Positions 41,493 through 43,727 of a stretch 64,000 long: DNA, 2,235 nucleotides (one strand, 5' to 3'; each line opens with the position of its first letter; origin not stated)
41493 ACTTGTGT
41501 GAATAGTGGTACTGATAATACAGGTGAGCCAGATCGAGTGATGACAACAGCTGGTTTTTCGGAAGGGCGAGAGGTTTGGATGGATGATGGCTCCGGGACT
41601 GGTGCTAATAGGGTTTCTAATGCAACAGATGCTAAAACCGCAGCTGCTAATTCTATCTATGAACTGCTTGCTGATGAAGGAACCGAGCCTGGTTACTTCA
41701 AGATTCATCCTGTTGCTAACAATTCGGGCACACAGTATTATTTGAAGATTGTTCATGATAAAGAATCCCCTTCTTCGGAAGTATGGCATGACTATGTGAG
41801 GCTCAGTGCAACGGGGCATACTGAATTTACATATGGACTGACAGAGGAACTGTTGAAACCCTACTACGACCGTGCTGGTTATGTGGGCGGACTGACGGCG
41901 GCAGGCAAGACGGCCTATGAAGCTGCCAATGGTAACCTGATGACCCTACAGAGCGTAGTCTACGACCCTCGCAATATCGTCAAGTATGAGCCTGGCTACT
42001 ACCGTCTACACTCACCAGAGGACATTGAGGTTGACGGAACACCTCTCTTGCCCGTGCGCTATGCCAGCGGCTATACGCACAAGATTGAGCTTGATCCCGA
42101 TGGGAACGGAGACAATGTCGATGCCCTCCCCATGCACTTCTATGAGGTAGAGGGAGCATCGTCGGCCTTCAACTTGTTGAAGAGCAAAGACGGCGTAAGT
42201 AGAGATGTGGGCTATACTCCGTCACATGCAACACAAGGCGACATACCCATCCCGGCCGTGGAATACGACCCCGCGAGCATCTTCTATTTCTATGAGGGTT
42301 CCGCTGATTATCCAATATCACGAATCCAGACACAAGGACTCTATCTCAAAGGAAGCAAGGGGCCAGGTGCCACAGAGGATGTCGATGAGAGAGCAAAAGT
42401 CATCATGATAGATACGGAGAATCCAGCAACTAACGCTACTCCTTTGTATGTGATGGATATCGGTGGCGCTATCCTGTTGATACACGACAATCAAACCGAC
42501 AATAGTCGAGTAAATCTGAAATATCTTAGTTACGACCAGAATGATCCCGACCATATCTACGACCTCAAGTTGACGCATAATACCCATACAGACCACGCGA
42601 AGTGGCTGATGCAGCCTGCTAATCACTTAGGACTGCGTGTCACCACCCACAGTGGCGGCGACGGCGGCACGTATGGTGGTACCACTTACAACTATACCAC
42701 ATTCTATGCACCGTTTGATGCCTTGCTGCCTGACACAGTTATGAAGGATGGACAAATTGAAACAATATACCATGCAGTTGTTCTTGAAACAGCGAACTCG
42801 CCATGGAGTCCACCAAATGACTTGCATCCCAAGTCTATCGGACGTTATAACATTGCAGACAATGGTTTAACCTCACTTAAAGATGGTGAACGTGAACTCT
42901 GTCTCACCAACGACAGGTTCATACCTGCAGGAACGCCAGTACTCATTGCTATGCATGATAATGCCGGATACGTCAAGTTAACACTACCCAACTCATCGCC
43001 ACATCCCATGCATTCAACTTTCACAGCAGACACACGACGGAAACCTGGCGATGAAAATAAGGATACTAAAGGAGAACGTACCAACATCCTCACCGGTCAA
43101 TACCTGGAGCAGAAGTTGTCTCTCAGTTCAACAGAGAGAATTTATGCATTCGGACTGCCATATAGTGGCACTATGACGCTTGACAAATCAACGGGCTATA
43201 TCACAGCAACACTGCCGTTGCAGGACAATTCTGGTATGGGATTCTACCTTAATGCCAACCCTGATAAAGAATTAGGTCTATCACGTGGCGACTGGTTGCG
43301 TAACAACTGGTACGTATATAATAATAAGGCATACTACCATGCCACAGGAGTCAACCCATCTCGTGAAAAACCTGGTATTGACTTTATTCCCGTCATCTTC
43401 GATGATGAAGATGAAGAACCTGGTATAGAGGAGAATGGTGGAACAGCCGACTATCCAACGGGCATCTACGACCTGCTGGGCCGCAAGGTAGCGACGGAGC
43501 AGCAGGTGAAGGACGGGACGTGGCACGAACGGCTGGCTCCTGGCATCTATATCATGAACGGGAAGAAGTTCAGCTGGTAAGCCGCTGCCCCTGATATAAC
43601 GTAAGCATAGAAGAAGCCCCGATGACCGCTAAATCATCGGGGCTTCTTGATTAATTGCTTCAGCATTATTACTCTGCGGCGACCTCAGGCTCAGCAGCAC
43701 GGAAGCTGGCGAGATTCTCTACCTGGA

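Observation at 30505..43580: Type V (Mfa/FimA-like) pilus operon whose last gene is a 3,047-aa T9SS-sorted giant protein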

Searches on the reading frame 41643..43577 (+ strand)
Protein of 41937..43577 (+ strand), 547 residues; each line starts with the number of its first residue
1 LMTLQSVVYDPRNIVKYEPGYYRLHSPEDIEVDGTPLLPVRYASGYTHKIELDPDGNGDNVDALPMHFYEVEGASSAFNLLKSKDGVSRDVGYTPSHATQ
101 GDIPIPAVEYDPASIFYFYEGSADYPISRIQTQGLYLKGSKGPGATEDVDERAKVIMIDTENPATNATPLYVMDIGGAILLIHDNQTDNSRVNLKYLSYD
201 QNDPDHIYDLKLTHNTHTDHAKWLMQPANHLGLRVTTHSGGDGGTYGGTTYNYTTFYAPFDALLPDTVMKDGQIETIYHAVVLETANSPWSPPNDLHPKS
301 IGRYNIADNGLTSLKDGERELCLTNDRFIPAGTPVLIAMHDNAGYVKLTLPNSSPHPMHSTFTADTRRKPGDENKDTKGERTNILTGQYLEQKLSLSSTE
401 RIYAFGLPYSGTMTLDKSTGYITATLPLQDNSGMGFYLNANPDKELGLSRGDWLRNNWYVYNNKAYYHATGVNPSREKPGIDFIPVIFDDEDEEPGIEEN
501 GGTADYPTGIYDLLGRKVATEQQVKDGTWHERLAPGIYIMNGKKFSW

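Call 7: search_protein_families(library=pfam, proteins=[window:41937-43577:+], max_evalue=10)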
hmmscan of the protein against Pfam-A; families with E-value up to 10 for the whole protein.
window:41937-43577:+ (547 aa): 2 families
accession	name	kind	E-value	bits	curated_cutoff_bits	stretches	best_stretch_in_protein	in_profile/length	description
PF18962.6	Por_Secre_tail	-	0.026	15.2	27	1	503-541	19-61/75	Secretion system C-terminal sorting domain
PF11301.13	DUF3103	-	0.04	13.3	25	1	458-493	197-232/351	Protein of unknown function (DUF3103)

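Call 29: search_solved_structures(query=A1, max_evalue=1, show_alignments=3)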
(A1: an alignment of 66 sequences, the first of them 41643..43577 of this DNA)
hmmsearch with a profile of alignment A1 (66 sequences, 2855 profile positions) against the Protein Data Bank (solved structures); distinct sequences matched with E-value up to 1: 0.

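Call 48: predict_structure(alignment_id=A4)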
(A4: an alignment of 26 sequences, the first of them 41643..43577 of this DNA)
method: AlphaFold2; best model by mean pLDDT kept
length: 645 residues; sequences in the alignment: 26
mean_pLDDT: 67.2   pTM: 0.64
mean pLDDT of the five models: 67.2, 66.9, 66.7, 64.0, 61.5
residues with pLDDT >= 90: 49; 70-90: 281; 50-70: 200; < 50: 115
segments of 3 or more residues with pLDDT < 50: 145-159, 239-242, 286-289, 485-498, 538-604
pLDDT, mean of each block of 10 residues (from residue 1): 60 65 63 78 73 76 67 90 93 88 88 90 83 80 58 47 76 84 85 65 82 83 73 61 52 64 69 75 55 72 79 66 90 73 58 81 85 82 62 70 79 80 85 80 85 67 61 59 48 43 59 60 54 56 34 30 26 26 29 31 58 66 77 69 65
secondary structure, 60 per line:
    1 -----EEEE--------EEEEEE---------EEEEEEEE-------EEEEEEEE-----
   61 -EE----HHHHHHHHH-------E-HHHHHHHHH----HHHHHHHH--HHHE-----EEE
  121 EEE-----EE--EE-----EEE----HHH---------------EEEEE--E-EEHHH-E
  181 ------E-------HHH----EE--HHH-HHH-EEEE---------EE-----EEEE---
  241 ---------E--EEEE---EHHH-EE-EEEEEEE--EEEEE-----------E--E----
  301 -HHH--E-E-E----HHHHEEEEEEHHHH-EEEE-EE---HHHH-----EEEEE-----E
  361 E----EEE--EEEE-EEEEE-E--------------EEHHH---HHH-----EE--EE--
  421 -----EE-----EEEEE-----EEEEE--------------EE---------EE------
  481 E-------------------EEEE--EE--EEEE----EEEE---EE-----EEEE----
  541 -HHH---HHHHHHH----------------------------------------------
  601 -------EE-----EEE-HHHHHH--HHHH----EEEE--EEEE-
elements in order: E6-9 E18-23 E33-40 E48-55 H68-76 H86-94 H99-106 E118-123 E140-142 E165-169 E214-217 E234-237 E253-256 E268-274 E277-281 H316-319 E320-325 H326-329 E331-334 H341-344 E350-354 E366-368 E371-374 E376-380 E433-437 E443-447 E501-504 E511-514 E519-522 E533-536 H548-554 E615-617 H619-624 H627-630 E635-638 E641-644

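Call 54: fold_search(model_id=the predicted structure, library=pdb)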
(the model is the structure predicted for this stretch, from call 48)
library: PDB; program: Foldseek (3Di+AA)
matches with E <= 10: 211; with E <= 0.001: 0
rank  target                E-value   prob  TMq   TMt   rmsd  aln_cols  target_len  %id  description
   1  3win_C                3.4e-03  1.00  0.16  0.62   5.7       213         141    9  Clostridium botulinum Hemagglutinin (released 2013-11-06)
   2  4lo7_C                6.2e-03  1.00  0.17  0.65   5.6       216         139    9  HA70(D3)-HA17-HA33 (released 2013-10-30)
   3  4lo0_C                6.2e-03  1.00  0.17  0.63   5.6       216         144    9  Apo HA17-HA33 (released 2013-10-30)
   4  9qce_D                1.0e-02  1.00  0.17  0.64   4.9       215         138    9  HA70-HA17-HA33 complex from Clostridium botulinum Serotype B1 (released 2025-09-10)
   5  9qcm_H                1.5e-02  1.00  0.16  0.62   5.4       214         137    9  Botulinum neurotoxin type B1, 14-subunit, Large Progenitor Toxin Complex (L-PTC) (released 2025-09-10)
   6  4lo8_B                1.7e-02  1.00  0.17  0.62   5.4       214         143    9  HA70(D3)-HA17 (released 2013-10-30)
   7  2e4m_C                2.1e-02  1.00  0.17  0.64   4.8       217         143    8  Crystal structure of hemagglutinin subcomponent complex (HA-33/HA-17) from Clostridium botulinum serotype D strain 494 (released 2007-06-19)
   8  4lo8_F                2.3e-02  0.99  0.17  0.62   5.4       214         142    8  HA70(D3)-HA17 (released 2013-10-30)
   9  4gp0_A                4.2e-02  0.51  0.15  0.19  15.4       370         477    8  The crystal structure of human fascin 1 R149A K150A R151A mutant (released 2012-11-28)
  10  1jlx_A                4.2e-02  0.41  0.14  0.27  23.2       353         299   12  AGGLUTININ IN COMPLEX WITH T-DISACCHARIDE (released 1997-12-03)
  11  9c1f_B                7.6e-02  0.30  0.18  0.04  17.4       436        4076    8  Mink RyR3 in open conformation bound to Ca2+/ATP/caffeine (released 2024-10-16)
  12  8hvc_A                8.9e-02  0.82  0.15  0.16  11.2       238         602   10  Crystal structure of lacto-N-biosidase StrLNBase from Streptomyces sp. strain 142, galacto-N-biose complex 1 (released 2023-12-27)
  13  5foy_A                8.9e-02  0.25  0.17  0.28  18.7       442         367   10  De novo structure of the binary mosquito larvicide BinAB at pH 7 (released 2016-10-05)
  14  3h6r_A                9.4e-02  0.51  0.13  0.43  13.3       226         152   12  Clitocypin, a beta-trefoil cysteine protease inhibitor (released 2009-10-20)
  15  8uxm_A                9.4e-02  0.21  0.18  0.04  17.7       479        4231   10  Structure of PKA phosphorylated human RyR2-R420W in the open state in the presence of calcium and calmodulin (released 2023-11-22)
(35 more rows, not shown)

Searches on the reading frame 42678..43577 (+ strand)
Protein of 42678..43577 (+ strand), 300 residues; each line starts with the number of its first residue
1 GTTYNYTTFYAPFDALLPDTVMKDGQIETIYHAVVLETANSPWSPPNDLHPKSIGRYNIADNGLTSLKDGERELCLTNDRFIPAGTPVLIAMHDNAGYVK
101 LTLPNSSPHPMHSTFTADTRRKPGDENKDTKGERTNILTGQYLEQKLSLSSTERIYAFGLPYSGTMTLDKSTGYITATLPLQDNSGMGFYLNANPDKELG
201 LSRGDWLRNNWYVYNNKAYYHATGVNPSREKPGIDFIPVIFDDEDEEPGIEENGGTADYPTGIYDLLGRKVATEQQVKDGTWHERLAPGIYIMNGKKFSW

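Call 7: search_protein_families(library=pfam, proteins=[window:42678-43577:+], max_evalue=10)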
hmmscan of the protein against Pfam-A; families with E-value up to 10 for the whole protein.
window:42678-43577:+ (300 aa): 1 family
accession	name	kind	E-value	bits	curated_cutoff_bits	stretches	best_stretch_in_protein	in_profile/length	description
PF11301.13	DUF3103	-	0.02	14.3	25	1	211-247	197-233/351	Protein of unknown function (DUF3103)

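Call 8: search_protein_families(library=ncbifam, proteins=[window:42678-43577:+], max_evalue=10)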
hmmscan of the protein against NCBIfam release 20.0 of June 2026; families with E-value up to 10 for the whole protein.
window:42678-43577:+ (300 aa): 1 family
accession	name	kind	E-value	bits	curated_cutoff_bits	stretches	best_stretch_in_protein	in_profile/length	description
TIGR04183.1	Por_Secre_tail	domain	0.0043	17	23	1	263-294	25-57/72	T9SS type A sorting domain-containing protein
